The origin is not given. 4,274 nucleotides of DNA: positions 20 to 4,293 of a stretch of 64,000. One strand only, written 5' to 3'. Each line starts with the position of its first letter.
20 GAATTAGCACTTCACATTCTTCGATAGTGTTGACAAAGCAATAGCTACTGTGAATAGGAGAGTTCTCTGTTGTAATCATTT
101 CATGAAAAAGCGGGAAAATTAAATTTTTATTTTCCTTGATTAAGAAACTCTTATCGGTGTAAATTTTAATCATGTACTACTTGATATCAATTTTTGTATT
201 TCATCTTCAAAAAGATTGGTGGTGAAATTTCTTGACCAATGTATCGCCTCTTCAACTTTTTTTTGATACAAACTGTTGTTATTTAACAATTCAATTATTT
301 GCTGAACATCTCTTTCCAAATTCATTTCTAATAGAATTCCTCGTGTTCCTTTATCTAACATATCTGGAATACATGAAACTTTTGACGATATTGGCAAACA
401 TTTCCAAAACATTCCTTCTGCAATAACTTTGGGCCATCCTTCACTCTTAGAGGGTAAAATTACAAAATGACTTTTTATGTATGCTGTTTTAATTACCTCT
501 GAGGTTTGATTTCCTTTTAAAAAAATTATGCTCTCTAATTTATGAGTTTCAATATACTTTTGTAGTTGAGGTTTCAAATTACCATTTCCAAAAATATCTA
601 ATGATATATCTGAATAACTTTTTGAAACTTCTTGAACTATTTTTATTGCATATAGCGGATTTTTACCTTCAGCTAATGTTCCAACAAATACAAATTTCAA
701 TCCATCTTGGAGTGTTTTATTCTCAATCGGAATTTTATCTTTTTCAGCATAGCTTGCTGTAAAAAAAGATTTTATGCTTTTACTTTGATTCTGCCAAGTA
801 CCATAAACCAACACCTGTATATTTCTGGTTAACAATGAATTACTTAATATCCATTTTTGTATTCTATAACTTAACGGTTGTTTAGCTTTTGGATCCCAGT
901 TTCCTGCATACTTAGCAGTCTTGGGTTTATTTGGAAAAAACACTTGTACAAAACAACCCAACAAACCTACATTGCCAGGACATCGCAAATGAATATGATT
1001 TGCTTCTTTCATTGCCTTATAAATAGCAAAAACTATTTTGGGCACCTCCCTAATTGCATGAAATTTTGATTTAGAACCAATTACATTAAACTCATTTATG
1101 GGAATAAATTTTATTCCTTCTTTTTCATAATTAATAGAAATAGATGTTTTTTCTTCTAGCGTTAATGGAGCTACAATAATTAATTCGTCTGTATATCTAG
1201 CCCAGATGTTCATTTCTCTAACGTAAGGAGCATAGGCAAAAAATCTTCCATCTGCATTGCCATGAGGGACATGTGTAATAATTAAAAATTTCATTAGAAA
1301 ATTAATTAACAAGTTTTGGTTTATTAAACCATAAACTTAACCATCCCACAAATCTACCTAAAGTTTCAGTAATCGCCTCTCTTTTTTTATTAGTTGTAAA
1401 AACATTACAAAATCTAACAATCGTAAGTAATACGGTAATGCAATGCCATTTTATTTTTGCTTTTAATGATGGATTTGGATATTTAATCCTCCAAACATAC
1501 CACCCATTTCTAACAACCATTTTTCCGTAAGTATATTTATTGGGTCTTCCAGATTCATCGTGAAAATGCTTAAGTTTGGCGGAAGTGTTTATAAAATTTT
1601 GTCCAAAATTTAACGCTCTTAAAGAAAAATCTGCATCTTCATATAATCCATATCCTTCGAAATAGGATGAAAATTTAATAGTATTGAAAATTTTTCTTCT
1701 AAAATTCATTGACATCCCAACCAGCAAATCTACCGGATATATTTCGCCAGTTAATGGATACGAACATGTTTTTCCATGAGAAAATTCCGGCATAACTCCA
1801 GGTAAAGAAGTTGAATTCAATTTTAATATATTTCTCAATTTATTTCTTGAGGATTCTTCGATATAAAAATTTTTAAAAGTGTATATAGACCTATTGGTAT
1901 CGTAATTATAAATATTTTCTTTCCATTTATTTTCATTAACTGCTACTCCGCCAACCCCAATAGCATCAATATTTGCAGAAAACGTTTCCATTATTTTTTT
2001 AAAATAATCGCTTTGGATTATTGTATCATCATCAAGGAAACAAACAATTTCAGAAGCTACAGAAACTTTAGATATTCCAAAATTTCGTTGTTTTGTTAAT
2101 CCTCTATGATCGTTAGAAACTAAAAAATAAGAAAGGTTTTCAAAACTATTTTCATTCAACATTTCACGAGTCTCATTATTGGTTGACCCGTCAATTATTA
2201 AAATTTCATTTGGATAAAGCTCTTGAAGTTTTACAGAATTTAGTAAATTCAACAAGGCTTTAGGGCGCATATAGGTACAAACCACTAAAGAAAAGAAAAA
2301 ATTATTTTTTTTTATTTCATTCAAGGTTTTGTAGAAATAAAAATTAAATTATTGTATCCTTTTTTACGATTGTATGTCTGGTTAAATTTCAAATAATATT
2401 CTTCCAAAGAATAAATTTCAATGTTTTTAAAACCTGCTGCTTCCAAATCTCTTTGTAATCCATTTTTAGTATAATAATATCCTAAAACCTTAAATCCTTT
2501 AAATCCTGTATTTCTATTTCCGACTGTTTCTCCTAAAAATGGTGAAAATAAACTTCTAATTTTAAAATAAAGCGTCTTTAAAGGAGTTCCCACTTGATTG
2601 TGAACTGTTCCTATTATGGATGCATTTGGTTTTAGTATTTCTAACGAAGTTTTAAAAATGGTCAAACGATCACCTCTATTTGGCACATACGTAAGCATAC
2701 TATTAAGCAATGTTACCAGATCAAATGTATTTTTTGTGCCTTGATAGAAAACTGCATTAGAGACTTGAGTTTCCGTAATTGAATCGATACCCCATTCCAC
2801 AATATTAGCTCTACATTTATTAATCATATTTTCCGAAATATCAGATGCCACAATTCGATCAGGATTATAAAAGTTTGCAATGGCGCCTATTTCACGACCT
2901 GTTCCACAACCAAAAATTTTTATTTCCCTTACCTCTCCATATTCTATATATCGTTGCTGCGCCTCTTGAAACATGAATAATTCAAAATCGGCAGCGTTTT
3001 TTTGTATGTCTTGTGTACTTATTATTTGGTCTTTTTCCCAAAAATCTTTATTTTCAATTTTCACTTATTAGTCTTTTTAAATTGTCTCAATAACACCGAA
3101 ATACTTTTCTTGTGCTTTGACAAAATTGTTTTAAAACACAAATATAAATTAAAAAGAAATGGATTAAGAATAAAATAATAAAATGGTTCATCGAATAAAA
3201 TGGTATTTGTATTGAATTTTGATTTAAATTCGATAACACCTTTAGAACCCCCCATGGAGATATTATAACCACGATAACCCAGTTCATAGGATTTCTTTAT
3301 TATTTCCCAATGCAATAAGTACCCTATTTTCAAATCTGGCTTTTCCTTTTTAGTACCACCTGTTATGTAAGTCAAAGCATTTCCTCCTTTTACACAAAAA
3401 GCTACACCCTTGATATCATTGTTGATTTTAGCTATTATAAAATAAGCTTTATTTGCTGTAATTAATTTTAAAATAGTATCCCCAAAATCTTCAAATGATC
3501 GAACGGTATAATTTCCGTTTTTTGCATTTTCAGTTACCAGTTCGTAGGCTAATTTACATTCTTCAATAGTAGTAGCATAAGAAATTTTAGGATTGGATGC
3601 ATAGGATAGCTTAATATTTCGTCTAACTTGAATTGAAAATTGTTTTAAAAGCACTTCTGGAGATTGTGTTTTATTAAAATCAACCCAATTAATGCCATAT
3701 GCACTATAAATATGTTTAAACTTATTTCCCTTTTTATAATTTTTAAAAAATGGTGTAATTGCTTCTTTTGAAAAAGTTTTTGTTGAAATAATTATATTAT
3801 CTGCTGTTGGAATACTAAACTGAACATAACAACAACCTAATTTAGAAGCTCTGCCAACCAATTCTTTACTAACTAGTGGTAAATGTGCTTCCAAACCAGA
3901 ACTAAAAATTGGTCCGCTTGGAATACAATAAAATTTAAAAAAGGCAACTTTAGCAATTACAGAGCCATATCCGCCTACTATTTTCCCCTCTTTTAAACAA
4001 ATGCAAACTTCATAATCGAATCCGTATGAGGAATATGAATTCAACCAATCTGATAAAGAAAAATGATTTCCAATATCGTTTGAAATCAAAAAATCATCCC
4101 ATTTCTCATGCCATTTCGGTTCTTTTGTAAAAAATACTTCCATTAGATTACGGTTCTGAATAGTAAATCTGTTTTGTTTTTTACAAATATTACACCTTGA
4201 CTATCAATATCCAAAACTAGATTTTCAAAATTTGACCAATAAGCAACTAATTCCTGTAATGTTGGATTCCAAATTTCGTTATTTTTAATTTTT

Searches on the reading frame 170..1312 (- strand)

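Call 16: search_protein_families(library=pfam, proteins=[window:170-1312:-])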
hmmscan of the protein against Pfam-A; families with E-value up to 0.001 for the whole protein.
window:170-1312:- (380 aa): 2 families
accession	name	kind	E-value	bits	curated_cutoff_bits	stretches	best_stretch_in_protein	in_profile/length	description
PF00534.26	Glycos_transf_1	-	1.1e-20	74.3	26.4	1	193-357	4-170/172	Glycosyl transferases group 1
PF13692.12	Glyco_trans_1_4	-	3.6e-17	63.4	27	1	206-345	3-142/142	Glycosyl transferases group 1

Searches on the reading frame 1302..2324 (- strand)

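Call 16: search_protein_families(library=pfam, proteins=[window:1302-2324:-])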
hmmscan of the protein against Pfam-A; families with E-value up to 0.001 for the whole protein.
window:1302-2324:- (340 aa): 4 families
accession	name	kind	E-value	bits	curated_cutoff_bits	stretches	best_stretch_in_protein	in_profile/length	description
PF00535.33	Glycos_transf_2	-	1.6e-18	67.7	23.3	1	12-149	1-132/168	Glycosyl transferase family 2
PF13632.12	Glyco_trans_2_3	-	6.8e-10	39.5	27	1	93-153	1-62/198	Glycosyl transferase family group 2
PF13641.12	Glyco_tranf_2_3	-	2.1e-08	34.9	27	1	11-134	3-131/230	Glycosyltransferase like family 2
PF10111.15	Glyco_tranf_2_2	-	2.3e-05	24.4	27.3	1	29-124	17-120/276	Glycosyltransferase like family 2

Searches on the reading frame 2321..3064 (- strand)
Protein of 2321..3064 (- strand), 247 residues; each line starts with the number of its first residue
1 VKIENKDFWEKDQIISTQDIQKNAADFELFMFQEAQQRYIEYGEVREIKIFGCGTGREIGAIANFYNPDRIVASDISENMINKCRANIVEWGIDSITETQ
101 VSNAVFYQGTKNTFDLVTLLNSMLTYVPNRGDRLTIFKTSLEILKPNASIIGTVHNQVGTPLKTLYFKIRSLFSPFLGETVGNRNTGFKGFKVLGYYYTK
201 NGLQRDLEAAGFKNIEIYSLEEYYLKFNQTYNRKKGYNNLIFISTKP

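Call 16: search_protein_families(library=pfam, proteins=[window:2321-3064:-])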
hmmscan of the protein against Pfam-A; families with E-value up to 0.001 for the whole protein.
window:2321-3064:- (247 aa): 6 families
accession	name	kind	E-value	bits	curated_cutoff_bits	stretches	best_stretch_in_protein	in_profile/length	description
PF13649.12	Methyltransf_25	-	5.8e-11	43.4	27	1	51-147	4-96/97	Methyltransferase domain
PF08242.18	Methyltransf_12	-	5.2e-09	37.2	30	1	51-148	3-96/98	Methyltransferase domain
PF08241.18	Methyltransf_11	-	4.7e-08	34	21.2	1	51-150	3-93/95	Methyltransferase domain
PF01209.24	Ubie_methyltran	-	4.2e-07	30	20.1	1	53-220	56-221/233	ubiE/COQ5 methyltransferase family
PF13489.12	Methyltransf_23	-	3.2e-05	24.2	27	1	51-216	29-163/164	Methyltransferase domain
PF13847.12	Methyltransf_31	-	7.4e-05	22.9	27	1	52-131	11-91/145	Methyltransferase domain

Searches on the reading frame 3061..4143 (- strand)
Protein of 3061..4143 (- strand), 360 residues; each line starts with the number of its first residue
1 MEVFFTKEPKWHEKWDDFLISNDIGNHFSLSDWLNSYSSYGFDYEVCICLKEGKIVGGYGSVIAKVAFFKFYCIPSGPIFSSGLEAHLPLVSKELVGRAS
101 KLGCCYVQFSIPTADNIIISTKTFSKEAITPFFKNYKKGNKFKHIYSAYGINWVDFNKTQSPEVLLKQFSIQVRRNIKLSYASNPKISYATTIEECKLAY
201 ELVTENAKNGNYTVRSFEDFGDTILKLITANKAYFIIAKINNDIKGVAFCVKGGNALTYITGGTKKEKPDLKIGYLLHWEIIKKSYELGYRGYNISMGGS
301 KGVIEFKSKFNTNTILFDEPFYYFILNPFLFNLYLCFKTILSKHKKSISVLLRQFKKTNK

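Call 16: search_protein_families(library=pfam, proteins=[window:3061-4143:-])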
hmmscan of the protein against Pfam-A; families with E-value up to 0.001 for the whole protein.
window:3061-4143:- (360 aa): 2 families
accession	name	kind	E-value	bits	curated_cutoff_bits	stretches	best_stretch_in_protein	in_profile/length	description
PF02388.22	FemAB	-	9e-13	48.2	24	2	13-241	4-239/406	FemAB family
PF13480.13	Acetyltransf_6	-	4e-06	27.5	22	1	174-299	8-138/143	Acetyltransferase (GNAT) domain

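Call 75: find_encoding_contigs(protein=window:3064-4143:-, flank=3000, max_places=10)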
Protein window:3064-4143:- (360 aa): 2 contigs read that carry it; 2 places shown.
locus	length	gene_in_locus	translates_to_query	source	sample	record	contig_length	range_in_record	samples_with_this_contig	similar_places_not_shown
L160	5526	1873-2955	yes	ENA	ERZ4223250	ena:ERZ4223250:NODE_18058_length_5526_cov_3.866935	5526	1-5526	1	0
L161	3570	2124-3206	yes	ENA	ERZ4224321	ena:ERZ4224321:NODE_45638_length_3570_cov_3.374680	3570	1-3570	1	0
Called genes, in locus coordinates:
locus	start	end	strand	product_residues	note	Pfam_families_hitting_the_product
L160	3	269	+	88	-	?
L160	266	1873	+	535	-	-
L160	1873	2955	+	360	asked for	PF02388:FemAB (weak), PF13480:Acetyltransf_6 (weak)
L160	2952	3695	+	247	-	PF01209:Ubie_methyltran (weak), PF08241:Methyltransf_11, PF08242:Methyltransf_12, PF13489:Methyltransf_23 (faint), PF13649:Methyltransf_25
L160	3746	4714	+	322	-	PF00535:Glycos_transf_2, PF13632:Glyco_trans_2_3 (faint)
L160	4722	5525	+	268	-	?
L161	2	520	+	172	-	?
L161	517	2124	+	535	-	-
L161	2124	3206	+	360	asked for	PF02388:FemAB (weak), PF13480:Acetyltransf_6 (weak)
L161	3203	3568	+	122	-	?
